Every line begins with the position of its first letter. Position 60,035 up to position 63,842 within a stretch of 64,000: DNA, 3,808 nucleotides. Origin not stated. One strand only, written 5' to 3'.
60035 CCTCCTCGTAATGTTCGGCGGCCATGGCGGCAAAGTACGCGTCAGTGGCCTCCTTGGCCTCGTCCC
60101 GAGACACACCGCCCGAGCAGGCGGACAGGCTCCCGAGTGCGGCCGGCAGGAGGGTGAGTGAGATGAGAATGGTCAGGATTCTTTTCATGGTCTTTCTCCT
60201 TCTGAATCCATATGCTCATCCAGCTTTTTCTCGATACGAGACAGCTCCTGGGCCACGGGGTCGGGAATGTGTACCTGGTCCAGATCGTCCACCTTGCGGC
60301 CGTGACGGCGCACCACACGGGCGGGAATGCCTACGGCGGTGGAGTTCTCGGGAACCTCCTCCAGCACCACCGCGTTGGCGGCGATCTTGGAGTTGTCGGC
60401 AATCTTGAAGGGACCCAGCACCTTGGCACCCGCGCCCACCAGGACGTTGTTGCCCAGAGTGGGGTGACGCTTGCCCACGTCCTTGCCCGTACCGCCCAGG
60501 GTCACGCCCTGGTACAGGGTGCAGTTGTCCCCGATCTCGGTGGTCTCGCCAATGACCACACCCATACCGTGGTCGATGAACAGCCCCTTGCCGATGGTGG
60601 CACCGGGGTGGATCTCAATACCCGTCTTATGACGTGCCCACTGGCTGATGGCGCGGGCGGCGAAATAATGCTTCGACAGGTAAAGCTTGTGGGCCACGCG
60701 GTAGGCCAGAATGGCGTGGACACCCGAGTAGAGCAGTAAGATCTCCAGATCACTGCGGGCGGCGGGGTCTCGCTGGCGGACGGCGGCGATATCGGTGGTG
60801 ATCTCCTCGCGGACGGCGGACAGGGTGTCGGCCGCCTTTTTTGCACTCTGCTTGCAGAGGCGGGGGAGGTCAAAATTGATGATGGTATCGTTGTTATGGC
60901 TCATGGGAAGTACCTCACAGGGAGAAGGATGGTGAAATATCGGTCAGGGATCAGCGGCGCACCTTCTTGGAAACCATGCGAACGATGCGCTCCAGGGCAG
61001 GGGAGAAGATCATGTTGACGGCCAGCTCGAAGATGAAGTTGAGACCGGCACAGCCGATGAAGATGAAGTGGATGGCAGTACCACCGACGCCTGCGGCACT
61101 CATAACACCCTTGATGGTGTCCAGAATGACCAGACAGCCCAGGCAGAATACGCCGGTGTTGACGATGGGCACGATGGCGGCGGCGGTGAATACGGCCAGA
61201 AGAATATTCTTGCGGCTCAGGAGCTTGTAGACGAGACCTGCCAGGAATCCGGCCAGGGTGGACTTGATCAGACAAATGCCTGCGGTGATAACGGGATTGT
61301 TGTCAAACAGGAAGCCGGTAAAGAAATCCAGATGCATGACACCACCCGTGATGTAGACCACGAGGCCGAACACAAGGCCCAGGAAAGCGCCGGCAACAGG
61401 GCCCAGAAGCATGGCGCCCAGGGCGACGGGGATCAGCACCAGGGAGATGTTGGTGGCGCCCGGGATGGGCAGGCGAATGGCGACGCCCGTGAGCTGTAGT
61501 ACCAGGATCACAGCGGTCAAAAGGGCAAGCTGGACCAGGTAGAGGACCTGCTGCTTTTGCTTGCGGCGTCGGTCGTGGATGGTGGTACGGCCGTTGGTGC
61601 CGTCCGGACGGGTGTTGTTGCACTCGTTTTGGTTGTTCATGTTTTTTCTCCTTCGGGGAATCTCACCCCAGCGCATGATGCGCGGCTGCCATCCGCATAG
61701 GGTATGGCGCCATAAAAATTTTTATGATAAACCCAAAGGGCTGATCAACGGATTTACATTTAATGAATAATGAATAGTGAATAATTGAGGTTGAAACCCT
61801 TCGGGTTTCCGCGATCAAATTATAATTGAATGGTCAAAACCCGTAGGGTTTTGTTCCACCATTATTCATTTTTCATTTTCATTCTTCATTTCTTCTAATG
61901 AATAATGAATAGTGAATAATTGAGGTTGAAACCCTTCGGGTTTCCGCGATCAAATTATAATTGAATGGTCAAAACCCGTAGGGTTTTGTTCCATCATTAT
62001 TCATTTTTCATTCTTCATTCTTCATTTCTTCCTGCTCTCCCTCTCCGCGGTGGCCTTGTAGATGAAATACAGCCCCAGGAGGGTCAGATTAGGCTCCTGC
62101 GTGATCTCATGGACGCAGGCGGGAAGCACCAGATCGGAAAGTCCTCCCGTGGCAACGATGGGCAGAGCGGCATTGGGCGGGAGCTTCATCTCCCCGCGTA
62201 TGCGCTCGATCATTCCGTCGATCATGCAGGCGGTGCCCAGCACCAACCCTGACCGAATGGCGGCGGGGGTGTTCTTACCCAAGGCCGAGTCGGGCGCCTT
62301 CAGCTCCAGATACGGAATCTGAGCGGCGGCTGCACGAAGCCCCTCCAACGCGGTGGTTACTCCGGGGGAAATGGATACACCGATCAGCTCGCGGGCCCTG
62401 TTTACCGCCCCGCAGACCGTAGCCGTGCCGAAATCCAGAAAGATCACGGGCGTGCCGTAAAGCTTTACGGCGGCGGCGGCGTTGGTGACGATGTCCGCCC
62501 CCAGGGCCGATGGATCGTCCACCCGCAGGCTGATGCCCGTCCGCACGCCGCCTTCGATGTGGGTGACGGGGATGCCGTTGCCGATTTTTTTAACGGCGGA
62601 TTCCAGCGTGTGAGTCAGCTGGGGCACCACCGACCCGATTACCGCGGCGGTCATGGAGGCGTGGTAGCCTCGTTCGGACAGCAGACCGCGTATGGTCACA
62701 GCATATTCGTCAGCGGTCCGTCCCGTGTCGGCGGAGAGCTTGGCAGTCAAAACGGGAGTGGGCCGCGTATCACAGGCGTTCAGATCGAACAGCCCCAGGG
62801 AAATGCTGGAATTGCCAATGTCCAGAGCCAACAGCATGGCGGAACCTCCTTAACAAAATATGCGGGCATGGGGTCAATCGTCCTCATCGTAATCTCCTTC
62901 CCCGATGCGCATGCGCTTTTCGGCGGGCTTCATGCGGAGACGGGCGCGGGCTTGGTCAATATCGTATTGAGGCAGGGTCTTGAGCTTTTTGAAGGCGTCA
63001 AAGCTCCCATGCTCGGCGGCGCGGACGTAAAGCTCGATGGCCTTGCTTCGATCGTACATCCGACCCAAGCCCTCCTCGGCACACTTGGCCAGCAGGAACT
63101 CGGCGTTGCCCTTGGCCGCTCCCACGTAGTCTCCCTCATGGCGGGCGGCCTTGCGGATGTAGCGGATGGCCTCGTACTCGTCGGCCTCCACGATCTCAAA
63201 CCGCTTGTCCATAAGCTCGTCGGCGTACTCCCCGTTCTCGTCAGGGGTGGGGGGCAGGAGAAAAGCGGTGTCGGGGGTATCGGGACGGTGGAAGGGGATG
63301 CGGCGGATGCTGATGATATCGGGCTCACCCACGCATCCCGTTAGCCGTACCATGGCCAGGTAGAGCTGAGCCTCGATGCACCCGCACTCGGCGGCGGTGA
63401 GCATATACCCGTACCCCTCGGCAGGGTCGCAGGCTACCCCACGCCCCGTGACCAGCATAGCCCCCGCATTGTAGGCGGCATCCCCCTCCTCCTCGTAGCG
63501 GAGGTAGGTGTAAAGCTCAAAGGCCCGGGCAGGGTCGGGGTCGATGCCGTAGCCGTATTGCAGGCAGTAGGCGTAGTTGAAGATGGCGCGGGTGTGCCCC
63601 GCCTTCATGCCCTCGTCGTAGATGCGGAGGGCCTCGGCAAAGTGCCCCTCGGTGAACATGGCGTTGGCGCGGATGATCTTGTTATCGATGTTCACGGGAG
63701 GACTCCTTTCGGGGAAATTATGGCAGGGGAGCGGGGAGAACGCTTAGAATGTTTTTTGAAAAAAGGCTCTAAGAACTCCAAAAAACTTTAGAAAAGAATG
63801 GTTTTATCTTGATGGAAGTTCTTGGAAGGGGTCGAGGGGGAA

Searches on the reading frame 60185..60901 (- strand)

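Call 46: search_protein_families(library=pfam, proteins=[window:60185-60901:-], max_evalue=0.001)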
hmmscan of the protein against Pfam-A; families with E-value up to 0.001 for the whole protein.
window:60185-60901:- (238 aa): 3 families
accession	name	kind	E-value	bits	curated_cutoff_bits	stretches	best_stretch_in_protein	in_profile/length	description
PF00132.30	Hexapep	-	1.4e-15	56.6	27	2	146-179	1-34/36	Bacterial transferase hexapeptide (six repeats)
PF14602.12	Hexapep_2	-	7.8e-08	32.4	27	0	149-179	4-32/34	Hexapeptide repeat of succinyl-transferase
PF06426.19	SATase_N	-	1.9e-06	28.6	21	1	17-64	56-103/105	Serine acetyltransferase, N-terminal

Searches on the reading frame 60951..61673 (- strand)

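Call 46: search_protein_families(library=pfam, proteins=[window:60951-61673:-], max_evalue=0.001)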
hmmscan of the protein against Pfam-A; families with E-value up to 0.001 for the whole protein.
window:60951-61673:- (240 aa): 3 families
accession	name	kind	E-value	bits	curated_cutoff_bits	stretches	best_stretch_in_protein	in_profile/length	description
PF12822.12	ECF_trnsprt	-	1.8e-09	38.3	30.7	1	45-224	2-165/169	ECF transporter, substrate-specific component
PF07694.17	5TM-5TMR_LYT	-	4.5e-06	26.8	24.6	1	41-113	13-81/169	5TMR of 5TMR-LYT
PF09515.15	Thia_YuaJ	-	0.00096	19.7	25.8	0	46-155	1-100/177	Thiamine transporter protein (Thia_YuaJ)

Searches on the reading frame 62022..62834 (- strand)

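Call 46: search_protein_families(library=pfam, proteins=[window:62022-62834:-], max_evalue=0.001)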
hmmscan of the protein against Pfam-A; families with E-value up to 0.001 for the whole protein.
window:62022-62834:- (270 aa): 1 family
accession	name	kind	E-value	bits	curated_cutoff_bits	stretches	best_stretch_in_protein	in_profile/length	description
PF03309.20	Pan_kinase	-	6.6e-48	163.7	24.7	1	1-211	1-205/205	Type III pantothenate kinase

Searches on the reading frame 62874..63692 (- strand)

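Call 46: search_protein_families(library=pfam, proteins=[window:62874-63692:-], max_evalue=0.001)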
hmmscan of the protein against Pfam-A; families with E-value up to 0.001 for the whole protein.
window:62874-63692:- (272 aa): 1 family
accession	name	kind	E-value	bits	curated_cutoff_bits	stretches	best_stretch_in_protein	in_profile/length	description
PF08238.18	Sel1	-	6.4e-16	58.6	30.7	2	35-62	2-29/36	Sel1 repeat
